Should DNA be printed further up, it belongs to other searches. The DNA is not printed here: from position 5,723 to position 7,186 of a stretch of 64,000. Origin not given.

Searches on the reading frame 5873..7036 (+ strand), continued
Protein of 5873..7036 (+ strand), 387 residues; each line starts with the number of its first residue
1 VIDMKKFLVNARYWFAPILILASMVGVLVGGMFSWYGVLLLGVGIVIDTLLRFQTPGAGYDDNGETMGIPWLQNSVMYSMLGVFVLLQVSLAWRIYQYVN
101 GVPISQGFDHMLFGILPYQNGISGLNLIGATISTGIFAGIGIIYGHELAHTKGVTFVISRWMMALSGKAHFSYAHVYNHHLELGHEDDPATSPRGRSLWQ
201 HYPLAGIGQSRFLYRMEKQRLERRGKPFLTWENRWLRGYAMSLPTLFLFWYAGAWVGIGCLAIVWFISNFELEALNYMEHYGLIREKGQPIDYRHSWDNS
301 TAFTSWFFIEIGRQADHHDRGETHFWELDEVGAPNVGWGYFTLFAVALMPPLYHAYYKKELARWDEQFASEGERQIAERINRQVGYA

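Call 18: get_annotated_region(hit=H1, flank=6000)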
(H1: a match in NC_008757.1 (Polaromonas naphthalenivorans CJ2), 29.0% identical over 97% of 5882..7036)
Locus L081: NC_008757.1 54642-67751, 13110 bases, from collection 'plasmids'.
description: Polaromonas naphthalenivorans CJ2 plasmid pPNAP01, complete sequence
organism: Polaromonas naphthalenivorans CJ2 (NCBI taxid 365044)
taxonomy: Bacteria; Pseudomonadota; Betaproteobacteria; Burkholderiales; Comamonadaceae; Polaromonas; Polaromonas naphthalenivorans; Polaromonas naphthalenivorans CJ2
host: -; source: -; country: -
typing (MOB-suite, as given by PLSDB): conjugative; replicon IncP; relaxase MOBH; mating-pair formation MPF_T
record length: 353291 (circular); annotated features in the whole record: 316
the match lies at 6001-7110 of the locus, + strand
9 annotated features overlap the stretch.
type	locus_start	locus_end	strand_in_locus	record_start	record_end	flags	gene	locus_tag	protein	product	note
CDS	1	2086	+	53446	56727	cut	-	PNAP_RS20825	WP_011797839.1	efflux RND transporter permease subunit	-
CDS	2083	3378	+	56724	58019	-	-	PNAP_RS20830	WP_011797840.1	TolC family protein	GO:0055085 - transmembrane transport [Evidence IEA]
CDS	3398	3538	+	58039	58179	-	-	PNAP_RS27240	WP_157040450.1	hypothetical protein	-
CDS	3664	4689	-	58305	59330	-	-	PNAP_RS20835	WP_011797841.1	AraC family transcriptional regulator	-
CDS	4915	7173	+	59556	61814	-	-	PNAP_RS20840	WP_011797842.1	fatty acid desaturase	GO:0006629 - lipid metabolic process [Evidence IEA]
CDS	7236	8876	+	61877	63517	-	-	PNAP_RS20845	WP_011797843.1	GMC family oxidoreductase N-terminal domain-containing protein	-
CDS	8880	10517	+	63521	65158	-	-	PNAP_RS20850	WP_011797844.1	long-chain fatty acid--CoA ligase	-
CDS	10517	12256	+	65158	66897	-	-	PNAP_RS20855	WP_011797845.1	aldehyde dehydrogenase family protein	-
CDS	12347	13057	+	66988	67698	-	-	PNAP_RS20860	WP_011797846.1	OmpW family outer membrane protein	-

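Call 19: get_annotated_region(hit=H2, flank=6000)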
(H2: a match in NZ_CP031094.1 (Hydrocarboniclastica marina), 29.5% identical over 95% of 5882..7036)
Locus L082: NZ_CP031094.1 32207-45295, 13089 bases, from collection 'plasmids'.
description: Hydrocarboniclastica marina strain soil36-7 plasmid psoil36-7, complete sequence
organism: Hydrocarboniclastica marina (NCBI taxid 2259620)
taxonomy: Bacteria; Pseudomonadota; Gammaproteobacteria; Alteromonadales; Alteromonadaceae; Hydrocarboniclastica; Hydrocarboniclastica marina
host: -; source: -; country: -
typing (MOB-suite, as given by PLSDB): mobilizable; relaxase MOBH
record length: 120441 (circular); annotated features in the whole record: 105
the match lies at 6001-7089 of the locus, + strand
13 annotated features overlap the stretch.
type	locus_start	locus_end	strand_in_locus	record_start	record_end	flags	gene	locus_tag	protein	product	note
CDS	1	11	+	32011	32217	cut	-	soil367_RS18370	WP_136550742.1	hypothetical protein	-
CDS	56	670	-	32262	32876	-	-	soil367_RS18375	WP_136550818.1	TetR/AcrR family transcriptional regulator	-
CDS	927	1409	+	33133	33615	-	-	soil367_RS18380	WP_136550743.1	PaaI family thioesterase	-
CDS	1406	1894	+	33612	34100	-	-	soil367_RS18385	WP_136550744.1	PaaI family thioesterase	-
CDS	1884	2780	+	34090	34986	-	-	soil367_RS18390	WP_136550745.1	alpha/beta hydrolase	-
CDS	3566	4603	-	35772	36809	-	-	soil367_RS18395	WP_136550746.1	AraC family transcriptional regulator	-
CDS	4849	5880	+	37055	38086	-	-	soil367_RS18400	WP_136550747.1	2Fe-2S iron-sulfur cluster binding domain-containing protein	-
CDS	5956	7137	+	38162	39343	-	-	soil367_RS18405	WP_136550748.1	alkane 1-monooxygenase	-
CDS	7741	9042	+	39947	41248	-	-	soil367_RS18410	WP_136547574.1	IS1380 family transposase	-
CDS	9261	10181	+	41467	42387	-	-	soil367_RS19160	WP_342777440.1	cation diffusion facilitator family transporter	-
CDS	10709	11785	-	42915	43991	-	-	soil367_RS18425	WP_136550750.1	hypothetical protein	-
CDS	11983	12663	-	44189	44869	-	-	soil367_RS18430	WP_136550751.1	hypothetical protein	-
CDS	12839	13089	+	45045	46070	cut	traF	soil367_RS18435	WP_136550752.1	conjugal transfer protein TraF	-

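Call 22: find_encoding_contigs(protein=P0097, flank=10000, max_places=3)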
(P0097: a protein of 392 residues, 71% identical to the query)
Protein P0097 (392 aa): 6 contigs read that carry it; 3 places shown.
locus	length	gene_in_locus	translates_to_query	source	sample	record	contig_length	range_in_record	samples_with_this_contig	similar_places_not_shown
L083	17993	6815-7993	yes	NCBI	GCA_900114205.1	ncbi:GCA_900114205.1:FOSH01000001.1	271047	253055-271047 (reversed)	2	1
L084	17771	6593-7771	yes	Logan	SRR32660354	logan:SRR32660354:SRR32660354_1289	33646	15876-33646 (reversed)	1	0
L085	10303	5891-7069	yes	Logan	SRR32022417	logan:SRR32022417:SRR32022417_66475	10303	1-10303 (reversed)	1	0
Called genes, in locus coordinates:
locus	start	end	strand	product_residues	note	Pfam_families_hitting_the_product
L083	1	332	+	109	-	PF12762:DDE_Tnp_IS1595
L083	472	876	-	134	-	-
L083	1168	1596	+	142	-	-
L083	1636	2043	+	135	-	-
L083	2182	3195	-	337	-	PF08240:ADH_N, PF00107:ADH_zinc_N, PF13602:ADH_zinc_N_2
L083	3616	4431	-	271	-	PF07728:AAA_5, PF08406:CbbQ_C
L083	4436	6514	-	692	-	PF00092:VWA, PF13519:VWA_2 (weak)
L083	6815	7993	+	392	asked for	PF00487:FA_desaturase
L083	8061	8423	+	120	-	PF01152:Bac_globin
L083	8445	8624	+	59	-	PF06902:Fer4_19, PF13459:Fer4_15 (faint)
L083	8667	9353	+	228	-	PF13417:GST_N_3, PF13409:GST_N_2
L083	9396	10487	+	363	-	PF00111:Fer2, PF00970:FAD_binding_6 (weak), PF00175:NAD_binding_1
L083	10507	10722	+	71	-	-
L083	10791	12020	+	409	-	PF03349:Toluene_X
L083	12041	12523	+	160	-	PF01152:Bac_globin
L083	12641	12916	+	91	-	PF14026:SCO4226-like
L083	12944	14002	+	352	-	PF03060:NMO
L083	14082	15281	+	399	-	-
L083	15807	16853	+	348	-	PF00561:Abhydrolase_1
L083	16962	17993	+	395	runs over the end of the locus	PF02771:Acyl-CoA_dh_N, PF02770:Acyl-CoA_dh_M, PF00441:Acyl-CoA_dh_1, PF08028:Acyl-CoA_dh_2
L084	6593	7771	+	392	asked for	PF00487:FA_desaturase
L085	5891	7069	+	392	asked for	PF00487:FA_desaturase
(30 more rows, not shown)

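Call 25: search_protein_families(library=pfam, proteins=[L016:6245-6760:-, L016:118-1020:-, L016:6809-7783:-, L018:282-1124:-, L016:9373-10080:+, L016:15629-16543:+, L016:10828-11901:+, L016:930-3686:+, L017:13833-15245:-, L016:4713-6215:+], max_evalue=0.001)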
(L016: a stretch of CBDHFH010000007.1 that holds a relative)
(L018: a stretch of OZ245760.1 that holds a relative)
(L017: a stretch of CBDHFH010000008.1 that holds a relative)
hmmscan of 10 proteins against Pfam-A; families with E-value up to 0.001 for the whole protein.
L016:6245-6760:- (171 aa): 1 family
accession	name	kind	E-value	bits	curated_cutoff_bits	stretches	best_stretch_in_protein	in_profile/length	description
PF07977.19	FabA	-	2.9e-49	166.7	23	1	28-158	1-138/138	FabA-like domain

L016:118-1020:- (300 aa): 2 families
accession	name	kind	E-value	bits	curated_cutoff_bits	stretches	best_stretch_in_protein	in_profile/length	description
PF17773.7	UPF0176_N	-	4.5e-21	75.5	26.2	1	33-122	2-91/92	UPF0176 acylphosphatase like domain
PF00581.25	Rhodanese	-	1.4e-11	45.1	22.2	1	145-237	4-99/102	Rhodanese-like domain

L016:6809-7783:- (324 aa): 3 families
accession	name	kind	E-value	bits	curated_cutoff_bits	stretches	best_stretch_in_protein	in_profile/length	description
PF13411.12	MerR_1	-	5e-12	46.2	21.6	1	14-75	3-63/69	MerR HTH family regulatory protein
PF00376.29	MerR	-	5.6e-07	29.7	28.2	1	14-50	2-38/38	MerR family regulatory protein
PF02607.22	B12-binding_2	-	0.00015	22.3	23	1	114-181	3-70/74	B12 binding domain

L018:282-1124:- (280 aa): 1 family
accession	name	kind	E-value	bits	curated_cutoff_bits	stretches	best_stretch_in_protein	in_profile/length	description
PF01026.27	TatD_DNase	-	1.6e-68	231.3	27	1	23-278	1-252/253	TatD related DNase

L016:9373-10080:+ (235 aa): 0 families

L016:15629-16543:+ (304 aa): 1 family
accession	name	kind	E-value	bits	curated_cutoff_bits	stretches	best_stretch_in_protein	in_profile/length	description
PF01963.22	TraB_PrgY_gumN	-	1.2e-44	153.6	26.8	1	34-301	1-263/263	TraB/PrgY/gumN family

L016:10828-11901:+ (357 aa): 4 families
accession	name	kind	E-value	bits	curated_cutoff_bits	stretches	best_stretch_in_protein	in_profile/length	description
PF00817.25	IMS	-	2.4e-52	177.2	23.2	1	9-156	1-148/148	impB/mucB/samB family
PF11799.13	IMS_C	-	1.6e-19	70.8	20.7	1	242-347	1-104/109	impB/mucB/samB family C-terminal domain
PF11798.14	IMS_HHH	-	3.8e-06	27.2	24.4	1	170-199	3-32/32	IMS family HHH motif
PF21999.2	IMS_HHH_1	-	3.9e-06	27.7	27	1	185-232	5-53/53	DNA polymerase-iota, thumb domain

L016:930-3686:+ (918 aa): 4 families
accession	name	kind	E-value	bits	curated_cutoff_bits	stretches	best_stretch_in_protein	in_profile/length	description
PF17432.8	DUF3458_C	-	2.3e-120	402.2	24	1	594-916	1-319/320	Domain of unknown function (DUF3458_C) ARM repeats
PF01433.26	Peptidase_M1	-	1e-55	189.1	27.7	1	269-482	2-217/218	Peptidase family M1 domain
PF11940.14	DUF3458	-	1.1e-27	96.8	28.6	1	487-591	1-95/95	Domain of unknown function (DUF3458) Ig-like fold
PF17900.6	Peptidase_M1_N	-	2.2e-19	70.7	25.8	1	64-229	7-186/186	Peptidase M1 N-terminal domain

L017:13833-15245:- (470 aa): 3 families
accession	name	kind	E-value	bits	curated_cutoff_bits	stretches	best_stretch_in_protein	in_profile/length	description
PF02601.20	Exonuc_VII_L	-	7.7e-101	338.1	35.9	1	132-447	1-313/315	Exonuclease VII, large subunit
PF13742.12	tRNA_anti_2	-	1.3e-31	109.1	27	1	17-109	2-95/95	OB-fold nucleic acid binding domain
PF01336.31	tRNA_anti-codon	-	1.2e-10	41.6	27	1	36-110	1-74/75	OB-fold nucleic acid binding domain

L016:4713-6215:+ (500 aa): 2 families
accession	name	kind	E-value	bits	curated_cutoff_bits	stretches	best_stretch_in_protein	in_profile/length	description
PF03806.19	ABG_transport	-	5e-163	543.4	27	1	7-498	2-498/502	AbgT putative transporter family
PF03606.21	DcuC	-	9.6e-11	41.3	23.1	1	121-454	118-431/461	C4-dicarboxylate anaerobic carrier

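Call 26: search_protein_families(library=pfam, proteins=[L017:7411-7806:+, L017:3413-3769:+, L017:3890-4798:+, L017:4916-5185:+, L017:897-3410:+, L017:5325-7403:+, L023:5805-6206:+, L017:15511-16971:+, L017:12089-12907:-, L004:14550-17141:-], max_evalue=0.001)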
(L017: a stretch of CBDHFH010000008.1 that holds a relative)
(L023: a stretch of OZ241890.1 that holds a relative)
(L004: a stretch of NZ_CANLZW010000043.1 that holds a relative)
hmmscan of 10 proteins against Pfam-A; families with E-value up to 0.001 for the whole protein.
L017:7411-7806:+ (131 aa): 2 families
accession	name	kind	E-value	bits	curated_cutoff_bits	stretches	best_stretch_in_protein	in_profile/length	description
PF01641.26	SelR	-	3.6e-51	172.4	24.9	1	14-127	1-115/116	SelR domain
PF24046.1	At4g08330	-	8.9e-05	23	27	0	89-113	75-99/129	At4g08330 beta-tent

L017:3413-3769:+ (118 aa): 1 family
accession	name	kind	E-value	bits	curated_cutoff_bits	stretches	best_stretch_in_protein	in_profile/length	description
PF02033.23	RBFA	-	1.8e-30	105.8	34.7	1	7-110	1-105/105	Ribosome-binding factor A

L017:3890-4798:+ (302 aa): 3 families
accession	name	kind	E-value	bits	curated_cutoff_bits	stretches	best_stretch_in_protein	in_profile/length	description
PF01509.24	TruB_N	-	1.9e-55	187.8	27.3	1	32-180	1-149/149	TruB family pseudouridylate synthase (N terminal domain)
PF16198.10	TruB_C_2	-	3.2e-18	66.1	29.3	1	181-242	1-65/66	tRNA pseudouridylate synthase B C-terminal domain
PF09157.17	TruB-C_2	-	0.00032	21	21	1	246-296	1-51/57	Pseudouridine synthase II TruB, C-terminal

L017:4916-5185:+ (89 aa): 1 family
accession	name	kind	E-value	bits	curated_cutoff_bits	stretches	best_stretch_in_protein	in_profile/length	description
PF00312.27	Ribosomal_S15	-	9.6e-35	119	31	1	8-88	1-81/81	Ribosomal protein S15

L017:897-3410:+ (837 aa): 11 families
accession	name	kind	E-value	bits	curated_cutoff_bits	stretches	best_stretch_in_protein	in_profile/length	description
PF11987.13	IF-2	-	1.1e-42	145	27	1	611-726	2-117/117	Translation-initiation factor 2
PF00009.33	GTP_EFTU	-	3.2e-37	128.4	26.5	1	341-496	6-183/188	Elongation factor Tu GTP binding domain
PF22042.2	EF-G_D2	-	1.8e-28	98.9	27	1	511-587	1-80/84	Elongation factor G domain 2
PF04760.21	IF2_N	-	2.4e-24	85.3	25.3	2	260-310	1-52/53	Translation initiation factor IF-2, N-terminal region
PF08364.16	IF2_assoc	-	2.6e-15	56.8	24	1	66-106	2-39/39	Bacterial translation initiation factor IF-2 associated region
PF03144.31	GTP_EFTU_D2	-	4e-12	46.8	30.3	1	757-824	1-72/73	Elongation factor Tu domain 2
PF01926.29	MMR_HSR1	-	1.8e-10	41.3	21.9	1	341-446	2-113/113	50S ribosome-binding GTPase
PF00025.27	Arf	-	1.5e-05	25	22.3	1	342-496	18-171/174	ADP-ribosylation factor family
PF00071.28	Ras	-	2.4e-05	24.4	21.6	1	342-495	3-156/162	Ras family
PF02421.24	FeoB_N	-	0.0001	22.3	27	1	341-494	3-155/156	Ferrous iron transport protein B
PF03193.22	RsgA_GTPase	-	0.00019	21.7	30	0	410-499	24-108/174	RsgA GTPase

L017:5325-7403:+ (692 aa): 6 families
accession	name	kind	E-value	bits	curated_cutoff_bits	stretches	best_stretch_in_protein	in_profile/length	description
PF01138.27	RNase_PH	-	4.1e-60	202.3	25.5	2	14-143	4-130/130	3' exoribonuclease family, domain 1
PF03725.20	RNase_PH_C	-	8e-26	90.2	20.8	2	146-209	1-66/67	3' exoribonuclease family, domain 2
PF00575.29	S1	-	9.1e-21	74.5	22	1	616-687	2-74/74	S1 RNA binding domain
PF03726.19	PNPase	-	5e-15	56.2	24.6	1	241-318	2-81/81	Polyribonucleotide nucleotidyltransferase, RNA binding domain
PF00013.35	KH_1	-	2.4e-12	46.8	21.5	1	555-610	4-65/66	KH domain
PF23459.1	S1_RRP5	-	0.00029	21.8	27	1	619-681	4-66/72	RRP5 S1 domain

L023:5805-6206:+ (133 aa): 1 family
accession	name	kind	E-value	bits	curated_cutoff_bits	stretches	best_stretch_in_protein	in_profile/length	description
PF09360.15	zf-CDGSH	-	1.3e-31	109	29.5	2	12-56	1-48/48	Iron-binding zinc finger CDGSH type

L017:15511-16971:+ (486 aa): 7 families
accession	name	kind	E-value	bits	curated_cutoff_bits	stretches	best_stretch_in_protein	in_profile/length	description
PF00478.31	IMPDH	-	3.7e-166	552.8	25.6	1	7-472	1-345/345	IMP dehydrogenase / GMP reductase domain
PF00571.33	CBS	-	6.3e-22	78.1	24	2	93-138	6-52/57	CBS domain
PF03060.21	NMO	-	5.6e-11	42.8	28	1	208-370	82-233/331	Nitronate monooxygenase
PF01070.24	FMN_dh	-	1.6e-10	41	24.9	1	246-362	197-305/350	FMN-dependent dehydrogenase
PF01729.25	QRPTase_C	-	0.00025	21.3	23.1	0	187-297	46-156/169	Quinolinate phosphoribosyl transferase, C-terminal domain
PF02310.24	B12-binding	-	0.00047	20.4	32.1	1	224-296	36-111/121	B12 binding domain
PF00977.27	His_biosynth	-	0.00073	19.5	23.6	0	246-296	52-102/228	Histidine biosynthesis protein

L017:12089-12907:- (272 aa): 1 family
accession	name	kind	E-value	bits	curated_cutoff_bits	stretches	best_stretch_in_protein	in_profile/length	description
PF00749.27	tRNA-synt_1c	-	3.8e-30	105.3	23.4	1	2-221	25-257/314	tRNA synthetases class I (E and Q), catalytic domain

L004:14550-17141:- (863 aa): 15 families
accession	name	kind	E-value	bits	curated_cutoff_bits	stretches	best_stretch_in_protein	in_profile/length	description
PF00384.28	Molybdopterin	-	8.8e-79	265.5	24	1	226-666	1-353/353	Molybdopterin oxidoreductase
PF01568.27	Molydop_binding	-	6.3e-28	97.5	26.8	1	750-856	1-110/110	Molydopterin dinucleotide binding domain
PF04879.21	Molybdop_Fe4S4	-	2.7e-18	66.1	22.7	1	171-222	2-54/55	Molybdopterin oxidoreductase Fe4S4 domain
PF12838.12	Fer4_7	-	3.1e-09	37.6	27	1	100-157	2-52/52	4Fe-4S dicluster domain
PF22117.2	Fer4_Nqo3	-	6.6e-08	33.1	27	1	91-158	2-66/67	NADH-quinone oxidoreductase subunit 3, ferredoxin-like domain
PF14697.11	Fer4_21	-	2.9e-07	30.9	35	1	95-156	3-55/59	4Fe-4S dicluster domain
PF00037.32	Fer4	-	1.2e-06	28.5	21.1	1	140-158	5-23/24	4Fe-4S binding domain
PF13183.11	Fer4_8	-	3.6e-06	27.9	27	1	97-156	2-67/68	4Fe-4S dicluster domain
PF13237.11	Fer4_10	-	6.1e-06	26.5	25.5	1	94-154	3-53/53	4Fe-4S dicluster domain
PF13187.11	Fer4_9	-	6.8e-06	26.5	27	1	99-157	1-51/52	4Fe-4S dicluster domain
PF12837.12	Fer4_6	-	5e-05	23.5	25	1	141-158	7-24/24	4Fe-4S binding domain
PF17179.9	Fer4_22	-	0.00011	23.4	27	0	133-155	71-93/95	4Fe-4S dicluster domain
PF13510.11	Fer2_4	-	0.00019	21.9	22.8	1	1-35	48-81/82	2Fe-2S iron-sulfur cluster binding domain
PF12797.12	Fer4_2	-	0.00045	20.4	24.5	0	140-155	7-22/22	4Fe-4S binding domain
PF25160.1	LdpA_Fe-S-bd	-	0.00079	19.6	27.6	0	139-157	24-42/49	LdpA Fe-S cluster-binding domain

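Call 30: get_annotated_region(hit=H9, flank=3000)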
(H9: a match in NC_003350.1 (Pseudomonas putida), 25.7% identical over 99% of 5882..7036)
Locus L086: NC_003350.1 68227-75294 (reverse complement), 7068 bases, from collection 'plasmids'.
description: Pseudomonas putida plasmid pWW0, complete sequence
organism: Pseudomonas putida (NCBI taxid 303)
taxonomy: Bacteria; Pseudomonadota; Gammaproteobacteria; Pseudomonadales; Pseudomonadaceae; Pseudomonas; Pseudomonas putida
host: -; source: -; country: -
typing (MOB-suite, as given by PLSDB): conjugative; replicon IncP; relaxase MOBF; mating-pair formation MPF_T
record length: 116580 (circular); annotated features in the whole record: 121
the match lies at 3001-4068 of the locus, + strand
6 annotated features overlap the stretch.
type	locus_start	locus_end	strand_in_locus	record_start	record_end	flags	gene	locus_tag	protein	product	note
CDS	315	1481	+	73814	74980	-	-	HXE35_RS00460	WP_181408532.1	alcohol dehydrogenase catalytic domain-containing protein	-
CDS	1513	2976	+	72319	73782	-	-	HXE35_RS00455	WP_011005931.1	benzaldehyde dehydrogenase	-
CDS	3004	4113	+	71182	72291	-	xylM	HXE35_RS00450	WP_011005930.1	xylene monooxygenase subunit XylM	-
CDS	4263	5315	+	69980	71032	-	-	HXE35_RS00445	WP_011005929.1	2Fe-2S iron-sulfur cluster-binding protein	-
CDS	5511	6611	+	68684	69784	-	-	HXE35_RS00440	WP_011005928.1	zinc-binding dehydrogenase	-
CDS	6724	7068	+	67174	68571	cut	-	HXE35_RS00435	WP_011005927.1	outer membrane protein transport protein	-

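Call 31: get_annotated_region(hit=H14, flank=3000)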
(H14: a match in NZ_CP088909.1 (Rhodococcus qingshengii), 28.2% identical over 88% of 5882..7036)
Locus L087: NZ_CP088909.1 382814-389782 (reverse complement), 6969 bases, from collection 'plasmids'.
description: Rhodococcus qingshengii strain VT6 plasmid pLP1, complete sequence
organism: Rhodococcus qingshengii (NCBI taxid 334542)
taxonomy: Bacteria; Actinomycetota; Actinomycetes; Mycobacteriales; Nocardiaceae; Rhodococcus; Rhodococcus qingshengii
host: -; source: cell culture,forest soil; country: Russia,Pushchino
typing (MOB-suite, as given by PLSDB): mobilizable; relaxase MOBP
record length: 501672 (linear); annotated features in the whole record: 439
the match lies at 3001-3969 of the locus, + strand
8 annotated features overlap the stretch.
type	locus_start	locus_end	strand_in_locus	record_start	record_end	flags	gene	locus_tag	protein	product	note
CDS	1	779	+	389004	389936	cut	-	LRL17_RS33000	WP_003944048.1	DoxX family protein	-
CDS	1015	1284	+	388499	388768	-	-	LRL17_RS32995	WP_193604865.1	hypothetical protein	-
CDS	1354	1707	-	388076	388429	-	-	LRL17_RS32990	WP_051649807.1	hypothetical protein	-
CDS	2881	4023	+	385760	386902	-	-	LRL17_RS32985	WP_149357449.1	alkane 1-monooxygenase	-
CDS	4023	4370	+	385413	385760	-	-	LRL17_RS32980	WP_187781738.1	hypothetical protein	-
CDS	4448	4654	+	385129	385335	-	-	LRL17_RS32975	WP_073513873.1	BldC family transcriptional regulator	GO:0006355 - regulation of DNA-templated transcription [Evidence IEA]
CDS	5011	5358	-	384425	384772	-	-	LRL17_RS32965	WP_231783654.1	DUF3024 domain-containing protein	-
CDS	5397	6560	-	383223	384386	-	-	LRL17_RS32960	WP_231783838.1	IS30 family transposase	-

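Call 32: get_annotated_region(hit=H3, flank=3000)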
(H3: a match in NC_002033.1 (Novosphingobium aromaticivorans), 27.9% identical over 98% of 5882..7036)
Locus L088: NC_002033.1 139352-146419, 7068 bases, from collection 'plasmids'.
description: Novosphingobium aromaticivorans plasmid pNL1, complete sequence
organism: Novosphingobium aromaticivorans (NCBI taxid 48935)
taxonomy: Bacteria; Pseudomonadota; Alphaproteobacteria; Sphingomonadales; Sphingomonadaceae; Novosphingobium; Novosphingobium aromaticivorans
host: -; source: -; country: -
typing (MOB-suite, as given by PLSDB): conjugative; replicon rep_cluster_373; relaxase MOBF; mating-pair formation MPF_F
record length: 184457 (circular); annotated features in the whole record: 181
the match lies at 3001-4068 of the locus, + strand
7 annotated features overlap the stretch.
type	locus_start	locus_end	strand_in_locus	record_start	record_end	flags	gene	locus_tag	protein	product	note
CDS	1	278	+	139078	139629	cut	-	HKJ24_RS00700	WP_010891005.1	3-phenylpropionate/cinnamic acid dioxygenase subunit beta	GO:0019380 - 3-phenylpropionate catabolic process [Evidence IEA]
CDS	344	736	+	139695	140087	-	-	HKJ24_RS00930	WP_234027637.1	Plug domain-containing protein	-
CDS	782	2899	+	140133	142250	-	-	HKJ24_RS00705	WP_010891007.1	TonB-dependent receptor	-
CDS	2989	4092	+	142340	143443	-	-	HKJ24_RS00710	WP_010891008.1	alkane 1-monooxygenase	-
CDS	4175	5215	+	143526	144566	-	-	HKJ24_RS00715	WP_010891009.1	2Fe-2S iron-sulfur cluster-binding protein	-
CDS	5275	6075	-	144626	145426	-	hcaB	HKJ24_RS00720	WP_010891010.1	3-(cis-5,6-dihydroxycyclohexa-1, 3-dien-1-yl)propanoate dehydrogenase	-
CDS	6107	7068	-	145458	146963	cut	-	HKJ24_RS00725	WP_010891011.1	aldehyde dehydrogenase family protein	-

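Call 75: search_protein_representatives(protein=window:5882-7036:+)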
Query: 384 residues. Proteins with E-value up to 0.001 (for the whole library): 2155; up to 1e-10: 1234; up to 1e-30: 128. The best 150 are listed.
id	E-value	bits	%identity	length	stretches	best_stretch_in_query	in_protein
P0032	1.0e-191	653.9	72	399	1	1-383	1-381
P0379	2.1e-127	442.1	63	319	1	74-383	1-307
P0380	5.0e-116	404.7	74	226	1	160-383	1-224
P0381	7.1e-99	348.2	77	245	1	113-298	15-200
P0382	3.6e-88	312.9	73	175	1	210-384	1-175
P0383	9.7e-86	304.9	72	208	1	1-202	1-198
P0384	9.7e-53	196.2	41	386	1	124-374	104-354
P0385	9.7e-51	189.6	32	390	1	8-382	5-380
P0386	1.0e-48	183.0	34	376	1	16-373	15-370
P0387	1.6e-48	182.3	62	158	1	116-259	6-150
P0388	4.5e-48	180.8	37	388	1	79-376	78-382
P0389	4.9e-48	180.7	79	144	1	128-226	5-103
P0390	6.3e-48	180.3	31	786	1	13-383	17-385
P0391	3.5e-47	177.9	32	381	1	10-373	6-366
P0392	1.7e-46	175.6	35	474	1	116-383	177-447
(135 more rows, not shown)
